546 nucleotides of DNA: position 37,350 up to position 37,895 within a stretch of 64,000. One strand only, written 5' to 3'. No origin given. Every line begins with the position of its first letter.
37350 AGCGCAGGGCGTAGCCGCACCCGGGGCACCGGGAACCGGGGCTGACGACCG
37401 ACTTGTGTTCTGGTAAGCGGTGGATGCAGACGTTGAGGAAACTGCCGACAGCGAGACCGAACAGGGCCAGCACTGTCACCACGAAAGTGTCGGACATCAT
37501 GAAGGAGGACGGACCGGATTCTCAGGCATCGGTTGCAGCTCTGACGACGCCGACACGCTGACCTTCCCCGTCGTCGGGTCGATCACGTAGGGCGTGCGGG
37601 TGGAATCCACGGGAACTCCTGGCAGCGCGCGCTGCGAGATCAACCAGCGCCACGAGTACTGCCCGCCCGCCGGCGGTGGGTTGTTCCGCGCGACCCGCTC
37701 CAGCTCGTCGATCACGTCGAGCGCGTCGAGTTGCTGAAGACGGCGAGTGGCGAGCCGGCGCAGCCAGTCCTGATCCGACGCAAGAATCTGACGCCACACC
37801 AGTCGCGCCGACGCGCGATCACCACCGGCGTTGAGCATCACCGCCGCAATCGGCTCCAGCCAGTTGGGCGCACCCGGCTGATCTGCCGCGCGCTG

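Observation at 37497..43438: Myxococcus-like pilA-ABC transporter-pilD arrangement, with an inserted VKOR-DsbA oxidoreductase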

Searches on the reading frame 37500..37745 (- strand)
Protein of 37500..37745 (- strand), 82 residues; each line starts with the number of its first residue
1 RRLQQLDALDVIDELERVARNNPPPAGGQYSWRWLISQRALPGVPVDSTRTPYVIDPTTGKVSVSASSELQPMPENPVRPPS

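Call 74: search_solved_structures(query=A4, max_evalue=10, show_alignments=3)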
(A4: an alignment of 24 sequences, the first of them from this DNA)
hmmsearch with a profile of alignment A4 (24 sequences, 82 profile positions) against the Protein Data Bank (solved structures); distinct sequences matched with E-value up to 10: 9.
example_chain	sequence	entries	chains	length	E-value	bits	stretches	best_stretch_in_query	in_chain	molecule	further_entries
2ic9_A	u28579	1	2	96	0.028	17.5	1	13-51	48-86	Nucleocapsid protein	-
9h4p_QG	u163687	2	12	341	0.17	15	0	4-34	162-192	Phate tail tape measure protein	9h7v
7jtk_I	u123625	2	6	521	0.35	14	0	35-58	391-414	Flagellar radial spoke protein 5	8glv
7jrj_H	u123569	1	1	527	0.36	14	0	35-58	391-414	Flagellar radial spoke protein 5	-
4b8x_A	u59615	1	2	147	0.51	13.5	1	30-74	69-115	POSSIBLE MARR-TRANSCRIPTIONAL REGULATOR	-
7yzb_A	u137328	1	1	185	0.58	13.3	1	6-51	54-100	Forkhead box protein H1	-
9o9a_A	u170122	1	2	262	1.1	12.4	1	16-65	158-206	DR3087 IL-18 Surrogate Cytokine Agonist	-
2ia7_A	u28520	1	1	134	1.1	12.4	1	42-71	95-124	Tail lysozyme, putative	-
7p77_A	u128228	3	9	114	2.1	11.5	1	21-64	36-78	sybody#15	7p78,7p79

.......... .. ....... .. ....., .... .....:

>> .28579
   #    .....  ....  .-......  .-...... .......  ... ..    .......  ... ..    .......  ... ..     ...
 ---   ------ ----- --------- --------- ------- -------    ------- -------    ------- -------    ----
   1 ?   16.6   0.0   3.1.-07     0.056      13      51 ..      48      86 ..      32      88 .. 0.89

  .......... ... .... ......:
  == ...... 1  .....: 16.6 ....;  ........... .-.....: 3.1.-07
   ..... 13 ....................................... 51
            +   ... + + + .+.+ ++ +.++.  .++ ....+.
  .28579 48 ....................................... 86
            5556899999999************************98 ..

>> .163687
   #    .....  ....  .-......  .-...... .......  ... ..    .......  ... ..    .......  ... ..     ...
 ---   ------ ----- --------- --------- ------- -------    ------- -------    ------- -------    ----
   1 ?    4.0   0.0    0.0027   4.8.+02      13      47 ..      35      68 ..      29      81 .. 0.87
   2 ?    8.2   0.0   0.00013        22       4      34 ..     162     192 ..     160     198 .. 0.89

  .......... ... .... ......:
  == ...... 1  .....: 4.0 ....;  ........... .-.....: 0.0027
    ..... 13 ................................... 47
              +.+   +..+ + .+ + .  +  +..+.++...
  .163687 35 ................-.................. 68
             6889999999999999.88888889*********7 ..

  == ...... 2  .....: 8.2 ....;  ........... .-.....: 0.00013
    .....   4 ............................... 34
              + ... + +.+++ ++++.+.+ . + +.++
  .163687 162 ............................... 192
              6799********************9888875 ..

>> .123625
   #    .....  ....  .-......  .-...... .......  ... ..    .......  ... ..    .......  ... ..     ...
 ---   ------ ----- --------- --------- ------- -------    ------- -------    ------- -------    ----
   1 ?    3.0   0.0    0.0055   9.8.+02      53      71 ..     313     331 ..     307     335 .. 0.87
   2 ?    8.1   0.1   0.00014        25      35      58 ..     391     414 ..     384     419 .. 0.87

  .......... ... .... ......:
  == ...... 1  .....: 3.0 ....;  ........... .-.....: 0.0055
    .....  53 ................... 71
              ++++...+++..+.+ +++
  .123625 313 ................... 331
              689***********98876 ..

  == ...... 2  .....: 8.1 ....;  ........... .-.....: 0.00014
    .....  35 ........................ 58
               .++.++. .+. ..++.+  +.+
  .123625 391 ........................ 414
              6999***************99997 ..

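Call 84: predict_structure(alignment_id=A4)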
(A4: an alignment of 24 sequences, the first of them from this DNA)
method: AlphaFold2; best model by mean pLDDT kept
length: 82 residues; sequences in the alignment: 24
mean_pLDDT: 78.4   pTM: 0.61
mean pLDDT of the five models: 78.4, 77.8, 75.2, 74.4, 74.0
residues with pLDDT >= 90: 36; 70-90: 23; 50-70: 12; < 50: 11
segments of 3 or more residues with pLDDT < 50: 70-80
pLDDT, mean of each block of 10 residues (from residue 1): 66 92 92 93 84 89 70 46 54
secondary structure, 60 per line:
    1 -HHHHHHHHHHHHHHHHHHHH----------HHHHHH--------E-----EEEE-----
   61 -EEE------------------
elements in order: H2-21 H32-37 E52-55 E62-64

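Call 87: fold_search(model_id=the predicted structure, library=pdb)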
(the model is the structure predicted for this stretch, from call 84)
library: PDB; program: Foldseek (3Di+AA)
matches with E <= 10: 29; with E <= 0.001: 0
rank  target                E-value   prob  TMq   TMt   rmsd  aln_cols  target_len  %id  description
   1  5y6p_E1               5.6e+00  0.02  0.19  0.07  14.7        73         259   20  Structure of the phycobilisome from the red alga Griffithsia pacifica (released 2017-11-15)
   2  7p31_B                5.6e+00  0.02  0.18  0.06   5.1        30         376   17  Plasmodium falciparum Hsp70-x chaperone nucleotide binding domain in complex with NCL-00023818 (released 2021-07-14)
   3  7oog_B                5.6e+00  0.02  0.18  0.06   8.3        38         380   18  Plasmodium falciparum Hsp70-x chaperone nucleotide binding domain in complex with NCL-00023823 (released 2021-06-02)
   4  7ooe_B                6.4e+00  0.02  0.18  0.06   5.1        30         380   17  Plasmodium falciparum Hsp70-x chaperone nucleotide binding domain in complex with Z321318226 (released 2021-06-02)
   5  7nqr_B                6.4e+00  0.02  0.18  0.06   5.1        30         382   17  Plasmodium falciparum Hsp70-x chaperone nucleotide binding domain in complex with Z287256168 (released 2021-03-10)
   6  7lp4_MODEL_1_A        6.8e+00  0.04  0.20  0.31   2.4        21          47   19  Structure of Nedd4L WW3 domain (released 2021-07-28)
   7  6h6o_A                7.8e+00  0.03  0.29  0.22   6.7        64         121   19  UbiJ-SCP2 Ubiquinone synthesis protein (released 2019-02-13)
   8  8pxw_MODEL_1_A        7.8e+00  0.02  0.22  0.19   9.0        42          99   17  Structure of the WW domain tandem of PRPF40A (released 2024-04-03)
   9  7nqu_B                7.8e+00  0.01  0.18  0.06   5.1        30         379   17  Plasmodium falciparum Hsp70-x chaperone nucleotide binding domain in complex with Z396380540 (released 2021-03-10)
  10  9o3f_W                7.8e+00  0.01  0.18  0.09  12.1        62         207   18  Plasmodium falciparum 20S proteasome bound to inhibitor 296 (released 2025-11-12)
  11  7nqr_A                7.8e+00  0.01  0.18  0.06   8.3        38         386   18  Plasmodium falciparum Hsp70-x chaperone nucleotide binding domain in complex with Z287256168 (released 2021-03-10)
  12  6gxg_B                8.3e+00  0.02  0.23  0.16   6.9        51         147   22  Tryparedoxin from Trypanosoma brucei in complex with CFT (released 2019-01-16)
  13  5j39_A                8.3e+00  0.02  0.26  0.13  11.2        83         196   11  Crystal Structure of the extended TUDOR domain from TDRD2 (released 2016-04-13)
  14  2gu3                  8.3e+00  0.01  0.19  0.14  12.5        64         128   12  YpmB protein from Bacillus subtilis (released 2006-05-30)
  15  1s3x                  8.3e+00  0.01  0.17  0.06   5.4        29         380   14  The crystal structure of the human Hsp70 ATPase domain (released 2004-01-20)
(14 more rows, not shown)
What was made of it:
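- Tried and rejected: Foldseek with a separate C-terminal model (pLDDT 78) found nothing at E<5 (calls 84, 87).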
